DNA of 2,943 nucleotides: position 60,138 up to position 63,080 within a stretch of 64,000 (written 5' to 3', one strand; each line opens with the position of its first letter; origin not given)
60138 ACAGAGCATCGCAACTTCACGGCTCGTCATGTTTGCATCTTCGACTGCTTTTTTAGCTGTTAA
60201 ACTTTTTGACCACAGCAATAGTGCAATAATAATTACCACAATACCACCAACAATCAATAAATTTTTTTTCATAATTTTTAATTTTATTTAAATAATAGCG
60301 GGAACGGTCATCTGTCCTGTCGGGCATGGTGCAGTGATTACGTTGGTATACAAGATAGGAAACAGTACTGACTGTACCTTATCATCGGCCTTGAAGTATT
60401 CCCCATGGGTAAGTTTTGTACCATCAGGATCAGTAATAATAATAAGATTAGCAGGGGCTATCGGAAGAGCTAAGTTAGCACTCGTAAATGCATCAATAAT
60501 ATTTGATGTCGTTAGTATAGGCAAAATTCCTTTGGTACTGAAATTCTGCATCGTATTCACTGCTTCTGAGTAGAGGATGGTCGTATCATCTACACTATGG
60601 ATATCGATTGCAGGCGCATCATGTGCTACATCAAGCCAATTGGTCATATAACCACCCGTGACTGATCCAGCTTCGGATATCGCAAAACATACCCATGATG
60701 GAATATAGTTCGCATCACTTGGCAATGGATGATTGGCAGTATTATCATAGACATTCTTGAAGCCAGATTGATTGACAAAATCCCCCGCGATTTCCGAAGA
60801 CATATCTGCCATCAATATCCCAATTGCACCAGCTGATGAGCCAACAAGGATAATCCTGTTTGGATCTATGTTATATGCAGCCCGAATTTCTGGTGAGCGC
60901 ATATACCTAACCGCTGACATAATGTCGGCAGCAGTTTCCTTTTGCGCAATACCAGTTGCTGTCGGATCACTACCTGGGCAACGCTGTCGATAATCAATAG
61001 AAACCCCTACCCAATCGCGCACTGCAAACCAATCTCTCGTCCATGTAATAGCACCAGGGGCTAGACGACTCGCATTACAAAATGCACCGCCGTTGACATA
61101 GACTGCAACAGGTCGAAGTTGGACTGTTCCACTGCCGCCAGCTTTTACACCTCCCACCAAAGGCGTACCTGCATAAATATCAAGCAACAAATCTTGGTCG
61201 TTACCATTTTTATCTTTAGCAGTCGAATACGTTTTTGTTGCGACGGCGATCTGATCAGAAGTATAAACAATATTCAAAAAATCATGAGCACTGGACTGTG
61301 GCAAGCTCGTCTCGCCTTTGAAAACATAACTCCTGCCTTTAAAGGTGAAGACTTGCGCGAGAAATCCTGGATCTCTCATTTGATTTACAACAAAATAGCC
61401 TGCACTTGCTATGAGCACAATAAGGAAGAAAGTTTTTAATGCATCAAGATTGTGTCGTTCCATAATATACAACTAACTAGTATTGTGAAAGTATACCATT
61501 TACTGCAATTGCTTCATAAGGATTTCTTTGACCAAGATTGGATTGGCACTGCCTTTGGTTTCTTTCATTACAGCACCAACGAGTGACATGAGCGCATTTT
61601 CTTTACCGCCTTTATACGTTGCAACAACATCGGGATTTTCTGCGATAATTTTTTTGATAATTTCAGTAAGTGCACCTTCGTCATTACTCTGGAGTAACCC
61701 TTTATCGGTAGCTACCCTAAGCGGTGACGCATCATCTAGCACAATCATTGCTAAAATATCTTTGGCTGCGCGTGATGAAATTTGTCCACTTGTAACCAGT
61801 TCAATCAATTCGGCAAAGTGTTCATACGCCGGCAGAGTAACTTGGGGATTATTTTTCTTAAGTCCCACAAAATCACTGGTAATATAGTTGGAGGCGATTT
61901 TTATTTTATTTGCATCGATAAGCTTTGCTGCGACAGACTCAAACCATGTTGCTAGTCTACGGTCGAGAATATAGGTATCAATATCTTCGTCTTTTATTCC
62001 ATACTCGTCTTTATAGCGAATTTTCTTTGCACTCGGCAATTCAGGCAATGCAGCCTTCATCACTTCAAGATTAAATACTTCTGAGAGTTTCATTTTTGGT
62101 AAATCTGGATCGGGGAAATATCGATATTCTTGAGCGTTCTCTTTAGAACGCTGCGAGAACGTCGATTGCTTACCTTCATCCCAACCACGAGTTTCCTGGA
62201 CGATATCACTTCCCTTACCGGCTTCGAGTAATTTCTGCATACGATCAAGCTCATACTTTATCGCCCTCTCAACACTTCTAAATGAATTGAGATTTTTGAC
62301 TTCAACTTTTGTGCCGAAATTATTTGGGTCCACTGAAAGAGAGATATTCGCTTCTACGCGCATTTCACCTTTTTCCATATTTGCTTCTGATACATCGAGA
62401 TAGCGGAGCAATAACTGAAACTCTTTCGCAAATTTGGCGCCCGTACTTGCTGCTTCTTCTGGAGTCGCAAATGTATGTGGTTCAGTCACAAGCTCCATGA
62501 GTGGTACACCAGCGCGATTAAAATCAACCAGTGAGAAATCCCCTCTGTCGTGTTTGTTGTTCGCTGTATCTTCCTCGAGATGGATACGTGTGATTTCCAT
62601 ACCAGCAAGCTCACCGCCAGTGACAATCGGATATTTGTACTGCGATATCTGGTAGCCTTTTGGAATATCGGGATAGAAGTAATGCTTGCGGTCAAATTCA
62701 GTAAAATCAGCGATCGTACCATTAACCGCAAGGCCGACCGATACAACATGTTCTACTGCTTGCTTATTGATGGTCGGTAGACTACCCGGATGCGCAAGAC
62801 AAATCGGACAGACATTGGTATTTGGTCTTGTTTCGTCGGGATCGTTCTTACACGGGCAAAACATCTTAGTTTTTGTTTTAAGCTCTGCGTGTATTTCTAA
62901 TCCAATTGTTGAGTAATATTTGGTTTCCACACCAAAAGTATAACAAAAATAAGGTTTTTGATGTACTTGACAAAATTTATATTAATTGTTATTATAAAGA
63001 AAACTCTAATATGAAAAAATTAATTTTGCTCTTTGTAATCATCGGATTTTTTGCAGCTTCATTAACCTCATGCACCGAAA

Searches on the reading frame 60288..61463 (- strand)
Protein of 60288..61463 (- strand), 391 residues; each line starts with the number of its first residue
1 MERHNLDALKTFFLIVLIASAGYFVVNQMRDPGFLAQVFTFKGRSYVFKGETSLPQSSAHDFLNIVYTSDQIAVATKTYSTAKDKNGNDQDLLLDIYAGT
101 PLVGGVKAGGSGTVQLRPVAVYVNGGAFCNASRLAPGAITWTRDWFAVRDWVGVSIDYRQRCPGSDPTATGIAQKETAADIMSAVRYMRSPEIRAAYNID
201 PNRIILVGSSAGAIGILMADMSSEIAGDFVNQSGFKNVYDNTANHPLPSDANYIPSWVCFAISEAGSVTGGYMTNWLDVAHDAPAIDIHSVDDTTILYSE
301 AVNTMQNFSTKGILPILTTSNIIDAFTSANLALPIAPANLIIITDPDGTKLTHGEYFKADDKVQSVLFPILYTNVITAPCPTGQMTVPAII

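Call 58: search_protein_families(library=pfam, proteins=[window:60288-61463:-], max_evalue=0.00001)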
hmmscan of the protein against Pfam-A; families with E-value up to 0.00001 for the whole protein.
window:60288-61463:- (391 aa): 1 family
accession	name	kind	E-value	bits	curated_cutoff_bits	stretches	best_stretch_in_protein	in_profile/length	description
PF20434.5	BD-FAE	-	2.2e-09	37.6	26.8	1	117-224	13-111/215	BD-FAE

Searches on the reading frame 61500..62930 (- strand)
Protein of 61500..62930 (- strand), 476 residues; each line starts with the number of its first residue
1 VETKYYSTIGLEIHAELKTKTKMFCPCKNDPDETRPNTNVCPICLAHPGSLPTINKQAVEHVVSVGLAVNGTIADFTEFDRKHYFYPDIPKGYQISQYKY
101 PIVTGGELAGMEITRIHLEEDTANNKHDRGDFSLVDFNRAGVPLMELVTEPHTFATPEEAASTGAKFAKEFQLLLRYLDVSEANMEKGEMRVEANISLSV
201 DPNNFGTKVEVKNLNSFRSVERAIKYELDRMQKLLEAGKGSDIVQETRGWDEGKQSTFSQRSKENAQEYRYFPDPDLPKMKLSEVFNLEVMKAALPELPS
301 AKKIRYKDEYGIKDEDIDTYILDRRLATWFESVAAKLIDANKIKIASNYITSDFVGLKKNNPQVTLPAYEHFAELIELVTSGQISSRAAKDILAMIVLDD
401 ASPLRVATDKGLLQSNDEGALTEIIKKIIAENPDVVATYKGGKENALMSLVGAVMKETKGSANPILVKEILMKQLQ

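Call 36: search_protein_families(library=pfam, proteins=[window:61500-62930:-], max_evalue=0.00001)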
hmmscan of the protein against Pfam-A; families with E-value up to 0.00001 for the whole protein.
window:61500-62930:- (476 aa): 2 families
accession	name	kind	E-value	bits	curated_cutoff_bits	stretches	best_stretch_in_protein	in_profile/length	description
PF02934.20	GatB_N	-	2.5e-102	342.2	23.4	1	8-284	2-273/277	GatB/GatE catalytic domain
PF02637.23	GatB_Yqey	-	2.7e-34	118.6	27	1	329-475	2-148/148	GatB domain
